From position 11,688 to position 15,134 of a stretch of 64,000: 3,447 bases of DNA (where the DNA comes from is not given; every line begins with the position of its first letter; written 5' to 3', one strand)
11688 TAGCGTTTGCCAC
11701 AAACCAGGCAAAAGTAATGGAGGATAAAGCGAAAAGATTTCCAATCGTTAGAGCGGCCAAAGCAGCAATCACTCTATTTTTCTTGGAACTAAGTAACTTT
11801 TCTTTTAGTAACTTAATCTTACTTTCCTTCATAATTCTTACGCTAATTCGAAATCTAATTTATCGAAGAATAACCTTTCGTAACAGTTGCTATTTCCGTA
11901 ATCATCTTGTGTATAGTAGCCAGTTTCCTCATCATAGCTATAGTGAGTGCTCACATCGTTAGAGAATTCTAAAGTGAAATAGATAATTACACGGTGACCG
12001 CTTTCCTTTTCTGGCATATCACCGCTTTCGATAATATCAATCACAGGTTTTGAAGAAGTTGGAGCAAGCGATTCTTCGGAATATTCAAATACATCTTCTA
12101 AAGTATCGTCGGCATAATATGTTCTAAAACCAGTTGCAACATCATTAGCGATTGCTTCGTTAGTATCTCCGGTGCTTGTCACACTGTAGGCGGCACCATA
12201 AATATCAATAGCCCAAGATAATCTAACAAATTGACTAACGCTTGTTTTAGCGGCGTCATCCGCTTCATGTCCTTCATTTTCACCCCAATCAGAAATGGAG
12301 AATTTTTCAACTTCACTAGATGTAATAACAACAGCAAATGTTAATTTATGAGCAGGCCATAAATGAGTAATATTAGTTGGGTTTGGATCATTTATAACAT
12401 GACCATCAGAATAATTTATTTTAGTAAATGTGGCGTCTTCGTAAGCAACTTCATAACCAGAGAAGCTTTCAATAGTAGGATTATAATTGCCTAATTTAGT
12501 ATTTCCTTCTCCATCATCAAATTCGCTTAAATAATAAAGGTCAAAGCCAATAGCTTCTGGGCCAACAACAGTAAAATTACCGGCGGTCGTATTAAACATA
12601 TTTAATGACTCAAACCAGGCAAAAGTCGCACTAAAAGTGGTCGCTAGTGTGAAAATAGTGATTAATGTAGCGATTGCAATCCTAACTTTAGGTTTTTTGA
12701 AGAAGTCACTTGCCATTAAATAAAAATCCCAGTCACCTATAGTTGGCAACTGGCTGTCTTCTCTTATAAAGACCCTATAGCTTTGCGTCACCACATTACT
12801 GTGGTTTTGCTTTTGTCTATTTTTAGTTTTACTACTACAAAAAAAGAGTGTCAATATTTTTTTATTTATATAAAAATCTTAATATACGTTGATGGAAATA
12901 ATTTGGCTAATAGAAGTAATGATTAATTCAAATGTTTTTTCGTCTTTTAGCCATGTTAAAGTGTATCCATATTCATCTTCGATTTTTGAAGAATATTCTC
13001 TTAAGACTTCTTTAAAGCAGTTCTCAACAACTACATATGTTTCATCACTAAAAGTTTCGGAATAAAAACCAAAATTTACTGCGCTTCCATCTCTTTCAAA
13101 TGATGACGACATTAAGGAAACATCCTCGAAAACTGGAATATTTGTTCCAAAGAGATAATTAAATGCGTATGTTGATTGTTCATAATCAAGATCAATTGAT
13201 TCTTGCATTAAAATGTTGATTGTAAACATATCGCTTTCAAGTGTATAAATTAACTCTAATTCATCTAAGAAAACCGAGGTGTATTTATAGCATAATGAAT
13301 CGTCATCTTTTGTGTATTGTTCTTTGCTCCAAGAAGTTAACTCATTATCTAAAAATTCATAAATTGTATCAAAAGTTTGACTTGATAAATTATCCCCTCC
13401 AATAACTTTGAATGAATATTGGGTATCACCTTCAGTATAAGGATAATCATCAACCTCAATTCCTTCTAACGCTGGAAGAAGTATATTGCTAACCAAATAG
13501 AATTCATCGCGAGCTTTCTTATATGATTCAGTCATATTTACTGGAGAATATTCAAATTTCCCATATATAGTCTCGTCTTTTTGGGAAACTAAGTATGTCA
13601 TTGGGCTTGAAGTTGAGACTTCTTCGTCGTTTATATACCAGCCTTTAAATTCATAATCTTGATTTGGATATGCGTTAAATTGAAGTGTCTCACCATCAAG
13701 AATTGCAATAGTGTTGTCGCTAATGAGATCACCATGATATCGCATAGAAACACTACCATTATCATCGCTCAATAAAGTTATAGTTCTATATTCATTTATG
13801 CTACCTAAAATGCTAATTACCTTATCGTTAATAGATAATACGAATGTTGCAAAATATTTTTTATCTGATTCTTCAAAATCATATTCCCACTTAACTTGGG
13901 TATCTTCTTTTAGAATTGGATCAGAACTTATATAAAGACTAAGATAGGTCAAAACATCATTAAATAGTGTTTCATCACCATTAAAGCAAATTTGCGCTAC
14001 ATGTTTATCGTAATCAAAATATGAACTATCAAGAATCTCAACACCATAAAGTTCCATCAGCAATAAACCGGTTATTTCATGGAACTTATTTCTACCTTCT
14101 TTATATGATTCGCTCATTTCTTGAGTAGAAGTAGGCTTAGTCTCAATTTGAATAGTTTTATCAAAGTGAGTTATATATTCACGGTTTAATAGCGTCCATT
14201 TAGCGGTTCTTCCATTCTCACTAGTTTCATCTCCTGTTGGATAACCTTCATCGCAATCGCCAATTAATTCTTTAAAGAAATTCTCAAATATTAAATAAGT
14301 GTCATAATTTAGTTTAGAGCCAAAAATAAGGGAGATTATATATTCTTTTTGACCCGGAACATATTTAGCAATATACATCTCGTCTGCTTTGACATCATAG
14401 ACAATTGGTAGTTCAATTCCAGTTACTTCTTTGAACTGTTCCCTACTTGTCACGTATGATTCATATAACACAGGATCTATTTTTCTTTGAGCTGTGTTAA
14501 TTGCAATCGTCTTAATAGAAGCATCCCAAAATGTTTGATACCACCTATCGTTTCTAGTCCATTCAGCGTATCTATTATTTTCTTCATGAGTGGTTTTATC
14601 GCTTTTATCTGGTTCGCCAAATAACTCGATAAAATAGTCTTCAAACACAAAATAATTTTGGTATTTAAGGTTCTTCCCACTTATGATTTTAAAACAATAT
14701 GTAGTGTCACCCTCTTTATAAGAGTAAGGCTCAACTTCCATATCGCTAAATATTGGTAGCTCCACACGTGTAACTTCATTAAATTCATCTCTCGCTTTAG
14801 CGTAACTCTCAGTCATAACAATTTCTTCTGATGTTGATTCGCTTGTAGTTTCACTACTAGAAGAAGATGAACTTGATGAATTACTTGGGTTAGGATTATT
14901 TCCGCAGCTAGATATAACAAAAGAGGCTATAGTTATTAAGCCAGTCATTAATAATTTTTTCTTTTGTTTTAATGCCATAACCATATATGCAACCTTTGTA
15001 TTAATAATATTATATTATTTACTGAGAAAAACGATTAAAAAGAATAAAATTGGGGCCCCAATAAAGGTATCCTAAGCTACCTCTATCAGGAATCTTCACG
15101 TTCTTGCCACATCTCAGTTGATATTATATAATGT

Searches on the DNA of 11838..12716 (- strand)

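Call 19: search_rna_families(sources=[L001, L002, L003, L004, L005, L006, L007, L008, L009, L010, L011, L012], threshold=gathering)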
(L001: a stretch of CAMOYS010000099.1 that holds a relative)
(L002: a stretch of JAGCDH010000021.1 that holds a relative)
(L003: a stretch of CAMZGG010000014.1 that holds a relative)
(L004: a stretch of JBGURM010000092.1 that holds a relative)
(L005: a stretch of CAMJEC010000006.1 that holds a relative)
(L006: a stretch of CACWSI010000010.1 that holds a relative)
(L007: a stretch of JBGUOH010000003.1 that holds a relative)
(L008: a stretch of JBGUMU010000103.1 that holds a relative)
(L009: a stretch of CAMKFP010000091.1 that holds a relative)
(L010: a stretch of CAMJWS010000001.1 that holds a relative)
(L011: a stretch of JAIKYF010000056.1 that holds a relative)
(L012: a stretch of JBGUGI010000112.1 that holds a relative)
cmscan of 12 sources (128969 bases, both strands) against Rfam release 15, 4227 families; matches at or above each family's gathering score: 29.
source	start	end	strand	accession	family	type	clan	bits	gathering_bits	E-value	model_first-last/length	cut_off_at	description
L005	4637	4741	-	RF02941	COG3943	Gene; sRNA;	-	107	71.8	1.1e-18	1-108/108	no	COG3943 RNA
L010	3578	3746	-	RF00168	Lysine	Cis-reg; riboswitch;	-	97.9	30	2e-24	1-182/182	no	Lysine riboswitch aptamer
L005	3399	3472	+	RF00005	tRNA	Gene; tRNA;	CL00001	67.5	29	3.1e-12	1-71/71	no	tRNA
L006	4895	4968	+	RF00005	tRNA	Gene; tRNA;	CL00001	67.5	29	3.1e-12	1-71/71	no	tRNA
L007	4899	4972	+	RF00005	tRNA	Gene; tRNA;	CL00001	67.5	29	3.1e-12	1-71/71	no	tRNA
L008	218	291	+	RF00005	tRNA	Gene; tRNA;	CL00001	67.5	29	3.1e-12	1-71/71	no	tRNA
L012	4760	4833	+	RF00005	tRNA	Gene; tRNA;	CL00001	67.5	29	3.1e-12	1-71/71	no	tRNA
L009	996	1121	+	RF01051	c-di-GMP-I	Cis-reg; riboswitch;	CL00126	64.8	35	4.1e-10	1-87/87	no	c-di-GMP-I riboswitch aptamer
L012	5806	5931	+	RF01051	c-di-GMP-I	Cis-reg; riboswitch;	CL00126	63.9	35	7.1e-10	1-87/87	no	c-di-GMP-I riboswitch aptamer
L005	3196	3268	+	RF00005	tRNA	Gene; tRNA;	CL00001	63.1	29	5.1e-11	1-71/71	no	tRNA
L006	4692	4764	+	RF00005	tRNA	Gene; tRNA;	CL00001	63.1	29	5.1e-11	1-71/71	no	tRNA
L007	4697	4769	+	RF00005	tRNA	Gene; tRNA;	CL00001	63.1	29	5.1e-11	1-71/71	no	tRNA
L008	15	87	+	RF00005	tRNA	Gene; tRNA;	CL00001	63.1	29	5.1e-11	1-71/71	no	tRNA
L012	4558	4630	+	RF00005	tRNA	Gene; tRNA;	CL00001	63.1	29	5.1e-11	1-71/71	no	tRNA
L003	1142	1216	+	RF03167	c-di-GMP-I-GGC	Cis-reg; riboswitch;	CL00126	60.5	59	1.7e-11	1-80/80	no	c-di-GMP-I-GGC riboswitch aptamer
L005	3318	3391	+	RF00005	tRNA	Gene; tRNA;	CL00001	59.5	29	5e-10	1-71/71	no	tRNA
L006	4814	4887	+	RF00005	tRNA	Gene; tRNA;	CL00001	59.5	29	5e-10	1-71/71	no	tRNA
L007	4819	4892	+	RF00005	tRNA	Gene; tRNA;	CL00001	59.5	29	5e-10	1-71/71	no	tRNA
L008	137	210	+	RF00005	tRNA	Gene; tRNA;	CL00001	59.5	29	5e-10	1-71/71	no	tRNA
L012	4680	4753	+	RF00005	tRNA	Gene; tRNA;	CL00001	59.5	29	5e-10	1-71/71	no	tRNA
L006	5832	5907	+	RF01051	c-di-GMP-I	Cis-reg; riboswitch;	CL00126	57.2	35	3e-08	1-87/87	no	c-di-GMP-I riboswitch aptamer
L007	5800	5878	+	RF01051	c-di-GMP-I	Cis-reg; riboswitch;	CL00126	57.2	35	3e-08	1-87/87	no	c-di-GMP-I riboswitch aptamer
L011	5855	5931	+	RF01051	c-di-GMP-I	Cis-reg; riboswitch;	CL00126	56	35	6.1e-08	1-87/87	no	c-di-GMP-I riboswitch aptamer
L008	1495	1574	+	RF01051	c-di-GMP-I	Cis-reg; riboswitch;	CL00126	55.9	35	6.3e-08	1-87/87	no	c-di-GMP-I riboswitch aptamer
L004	5855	5936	+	RF01051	c-di-GMP-I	Cis-reg; riboswitch;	CL00126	55.8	35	6.7e-08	1-87/87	no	c-di-GMP-I riboswitch aptamer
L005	5835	5910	+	RF01051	c-di-GMP-I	Cis-reg; riboswitch;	CL00126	50.1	35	1.6e-06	1-87/87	no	c-di-GMP-I riboswitch aptamer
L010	5803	5880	+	RF01051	c-di-GMP-I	Cis-reg; riboswitch;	CL00126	49.8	35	2e-06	1-87/87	no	c-di-GMP-I riboswitch aptamer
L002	5817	5891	+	RF01051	c-di-GMP-I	Cis-reg; riboswitch;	CL00126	49.1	35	3e-06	1-87/87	no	c-di-GMP-I riboswitch aptamer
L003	5802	5877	+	RF01051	c-di-GMP-I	Cis-reg; riboswitch;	CL00126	45.5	35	2.1e-05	1-87/87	no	c-di-GMP-I riboswitch aptamer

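Call 20: search_rna_families(sources=[L013, L014, L015, L016, L017, L018, L019], threshold=gathering)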
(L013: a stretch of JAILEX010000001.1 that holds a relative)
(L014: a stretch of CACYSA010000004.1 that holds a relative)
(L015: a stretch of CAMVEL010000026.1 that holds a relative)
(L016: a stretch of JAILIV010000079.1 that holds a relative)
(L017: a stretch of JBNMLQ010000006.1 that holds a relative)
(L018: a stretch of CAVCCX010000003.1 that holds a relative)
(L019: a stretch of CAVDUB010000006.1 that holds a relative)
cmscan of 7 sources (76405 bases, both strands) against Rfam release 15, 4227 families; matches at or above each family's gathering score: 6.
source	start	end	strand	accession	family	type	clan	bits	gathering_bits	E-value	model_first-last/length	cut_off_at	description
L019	5927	6001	+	RF01051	c-di-GMP-I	Cis-reg; riboswitch;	CL00126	62.7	35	8.3e-10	1-87/87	no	c-di-GMP-I riboswitch aptamer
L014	613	687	+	RF01051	c-di-GMP-I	Cis-reg; riboswitch;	CL00126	61.7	35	1.4e-09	1-87/87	no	c-di-GMP-I riboswitch aptamer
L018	5889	5963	+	RF01051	c-di-GMP-I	Cis-reg; riboswitch;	CL00126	58.5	35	8.8e-09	1-87/87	no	c-di-GMP-I riboswitch aptamer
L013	3978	4056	+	RF01051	c-di-GMP-I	Cis-reg; riboswitch;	CL00126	56.4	35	2.8e-08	1-87/87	no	c-di-GMP-I riboswitch aptamer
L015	297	373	+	RF01051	c-di-GMP-I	Cis-reg; riboswitch;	CL00126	55.6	35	4.5e-08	1-87/87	no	c-di-GMP-I riboswitch aptamer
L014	5824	5901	+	RF01051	c-di-GMP-I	Cis-reg; riboswitch;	CL00126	48.3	35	2.7e-06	1-87/87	no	c-di-GMP-I riboswitch aptamer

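Call 52: search_rna_families(sources=[L020, L021, L023, L024, L025, L026, L027, L029, L030, L031, L032, L033, L034, L035, L037, L038, L039, L040, L041, L044], threshold=gathering)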
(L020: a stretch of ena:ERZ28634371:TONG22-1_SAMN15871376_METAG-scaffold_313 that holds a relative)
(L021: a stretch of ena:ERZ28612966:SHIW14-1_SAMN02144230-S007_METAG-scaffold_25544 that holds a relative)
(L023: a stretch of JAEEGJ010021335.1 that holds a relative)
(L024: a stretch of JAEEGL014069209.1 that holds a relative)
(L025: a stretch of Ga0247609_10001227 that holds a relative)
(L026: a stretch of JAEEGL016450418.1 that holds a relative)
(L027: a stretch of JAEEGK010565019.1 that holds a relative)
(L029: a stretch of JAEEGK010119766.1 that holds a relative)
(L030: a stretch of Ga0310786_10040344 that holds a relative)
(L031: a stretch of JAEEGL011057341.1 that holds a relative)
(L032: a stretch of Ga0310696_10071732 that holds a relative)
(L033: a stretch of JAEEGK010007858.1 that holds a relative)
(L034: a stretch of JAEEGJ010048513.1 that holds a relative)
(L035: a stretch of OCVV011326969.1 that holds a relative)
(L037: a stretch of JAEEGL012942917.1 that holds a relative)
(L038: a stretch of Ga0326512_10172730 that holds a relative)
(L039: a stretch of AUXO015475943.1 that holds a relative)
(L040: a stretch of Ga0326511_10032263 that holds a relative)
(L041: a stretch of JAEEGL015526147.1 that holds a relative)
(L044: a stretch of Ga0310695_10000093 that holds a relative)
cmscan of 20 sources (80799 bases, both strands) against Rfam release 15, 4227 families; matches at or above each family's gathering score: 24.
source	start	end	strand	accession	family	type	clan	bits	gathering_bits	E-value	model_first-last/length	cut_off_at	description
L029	11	84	+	RF00005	tRNA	Gene; tRNA;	CL00001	67.5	29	1.9e-12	1-71/71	no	tRNA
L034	231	304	+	RF00005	tRNA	Gene; tRNA;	CL00001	67.5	29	1.9e-12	1-71/71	no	tRNA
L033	279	405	+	RF01051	c-di-GMP-I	Cis-reg; riboswitch;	CL00126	64.6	35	2.9e-10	1-87/87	no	c-di-GMP-I riboswitch aptamer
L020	7934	8008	+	RF01051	c-di-GMP-I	Cis-reg; riboswitch;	CL00126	64.2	35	3.8e-10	1-87/87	no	c-di-GMP-I riboswitch aptamer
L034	28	100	+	RF00005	tRNA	Gene; tRNA;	CL00001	63.1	29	3.2e-11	1-71/71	no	tRNA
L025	1344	1424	+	RF01051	c-di-GMP-I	Cis-reg; riboswitch;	CL00126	63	35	7.4e-10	1-87/87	no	c-di-GMP-I riboswitch aptamer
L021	2762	2841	+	RF01051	c-di-GMP-I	Cis-reg; riboswitch;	CL00126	61.6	35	1.6e-09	1-87/87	no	c-di-GMP-I riboswitch aptamer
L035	1359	1436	+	RF01051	c-di-GMP-I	Cis-reg; riboswitch;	CL00126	60.3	35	3.3e-09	1-87/87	no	c-di-GMP-I riboswitch aptamer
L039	161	238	+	RF03167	c-di-GMP-I-GGC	Cis-reg; riboswitch;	CL00126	60.1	59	1.4e-11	1-80/80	no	c-di-GMP-I-GGC riboswitch aptamer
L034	150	223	+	RF00005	tRNA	Gene; tRNA;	CL00001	59.5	29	3.1e-10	1-71/71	no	tRNA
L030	723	801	+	RF01051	c-di-GMP-I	Cis-reg; riboswitch;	CL00126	57.2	35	1.9e-08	1-87/87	no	c-di-GMP-I riboswitch aptamer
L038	378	456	+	RF01051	c-di-GMP-I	Cis-reg; riboswitch;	CL00126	56.5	35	2.8e-08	1-87/87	no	c-di-GMP-I riboswitch aptamer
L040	1348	1423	+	RF01051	c-di-GMP-I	Cis-reg; riboswitch;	CL00126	55.4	35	5.3e-08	1-87/87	no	c-di-GMP-I riboswitch aptamer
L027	43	118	+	RF01051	c-di-GMP-I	Cis-reg; riboswitch;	CL00126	53.2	35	1.8e-07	1-87/87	no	c-di-GMP-I riboswitch aptamer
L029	979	1054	+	RF01051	c-di-GMP-I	Cis-reg; riboswitch;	CL00126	53.2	35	1.8e-07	1-87/87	no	c-di-GMP-I riboswitch aptamer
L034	1282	1357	+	RF01051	c-di-GMP-I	Cis-reg; riboswitch;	CL00126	52.8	35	2.3e-07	1-87/87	no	c-di-GMP-I riboswitch aptamer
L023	1291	1365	+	RF01051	c-di-GMP-I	Cis-reg; riboswitch;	CL00126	47.1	35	5.5e-06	1-87/87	no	c-di-GMP-I riboswitch aptamer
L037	1294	1369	+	RF01051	c-di-GMP-I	Cis-reg; riboswitch;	CL00126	46.5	35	7.9e-06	1-87/87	no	c-di-GMP-I riboswitch aptamer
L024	571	646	+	RF01051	c-di-GMP-I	Cis-reg; riboswitch;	CL00126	45.5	35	1.3e-05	1-87/87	no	c-di-GMP-I riboswitch aptamer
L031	1295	1370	+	RF01051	c-di-GMP-I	Cis-reg; riboswitch;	CL00126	44.4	35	2.5e-05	1-87/87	no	c-di-GMP-I riboswitch aptamer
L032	1211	1285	+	RF01051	c-di-GMP-I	Cis-reg; riboswitch;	CL00126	42.6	35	7e-05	1-87/87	no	c-di-GMP-I riboswitch aptamer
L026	1197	1272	+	RF01051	c-di-GMP-I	Cis-reg; riboswitch;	CL00126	42.1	35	9e-05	1-87/87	no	c-di-GMP-I riboswitch aptamer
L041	1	110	+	RF01051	c-di-GMP-I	Cis-reg; riboswitch;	CL00126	41.9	35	0.00011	17-87/87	5'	c-di-GMP-I riboswitch aptamer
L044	1363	1437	+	RF01051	c-di-GMP-I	Cis-reg; riboswitch;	CL00126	41.3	35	0.00014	1-87/87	no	c-di-GMP-I riboswitch aptamer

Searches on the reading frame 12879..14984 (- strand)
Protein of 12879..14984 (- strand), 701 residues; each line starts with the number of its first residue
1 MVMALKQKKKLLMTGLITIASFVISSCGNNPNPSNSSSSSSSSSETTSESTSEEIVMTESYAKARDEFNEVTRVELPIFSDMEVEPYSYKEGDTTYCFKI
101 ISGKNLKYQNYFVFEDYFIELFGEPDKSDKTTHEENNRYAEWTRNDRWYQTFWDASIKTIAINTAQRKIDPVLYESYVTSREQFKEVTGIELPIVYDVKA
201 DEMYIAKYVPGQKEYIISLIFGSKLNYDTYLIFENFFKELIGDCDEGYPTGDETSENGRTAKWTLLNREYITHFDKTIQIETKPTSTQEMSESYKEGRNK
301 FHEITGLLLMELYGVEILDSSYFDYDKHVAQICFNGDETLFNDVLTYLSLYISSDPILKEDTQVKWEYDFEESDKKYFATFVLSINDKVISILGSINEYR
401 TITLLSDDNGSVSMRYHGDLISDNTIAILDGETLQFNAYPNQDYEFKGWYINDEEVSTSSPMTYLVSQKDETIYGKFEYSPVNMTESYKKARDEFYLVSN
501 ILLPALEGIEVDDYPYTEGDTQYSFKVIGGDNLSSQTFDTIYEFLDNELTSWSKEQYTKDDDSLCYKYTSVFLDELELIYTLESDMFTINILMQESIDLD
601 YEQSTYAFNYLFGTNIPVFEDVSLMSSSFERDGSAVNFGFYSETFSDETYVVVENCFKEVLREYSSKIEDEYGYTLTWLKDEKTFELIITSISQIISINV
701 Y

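Call 6: search_protein_families(library=pfam, proteins=[window:12879-14984:-], max_evalue=0.01)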
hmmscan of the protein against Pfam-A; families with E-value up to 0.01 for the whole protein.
window:12879-14984:- (701 aa): 1 family
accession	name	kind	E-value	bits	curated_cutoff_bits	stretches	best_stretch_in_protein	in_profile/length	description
PF18998.6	Flg_new_2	-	2.6e-06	27.7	23.6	1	413-480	14-72/73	Divergent InlB B-repeat domain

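Call 9: search_protein_families(library=ncbifam, proteins=[window:12879-14984:-], max_evalue=0.1)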
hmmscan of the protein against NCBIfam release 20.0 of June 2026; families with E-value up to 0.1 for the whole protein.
window:12879-14984:- (701 aa): 3 families
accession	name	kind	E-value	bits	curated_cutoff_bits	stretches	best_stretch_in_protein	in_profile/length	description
NF041941.1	lipo_FMN_PplA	exception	0.014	14.6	325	1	7-54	2-49/302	extracellular electron transfer flavoprotein PplA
NF040528.1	SP_0198_lipo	equivalog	0.017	15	100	1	9-54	1-46/144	SP_0198 family lipoprotein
NF050142.1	PG1828_fam_lipo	equivalog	0.035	14.8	50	1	9-52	2-45/59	PG1828 family lipoprotein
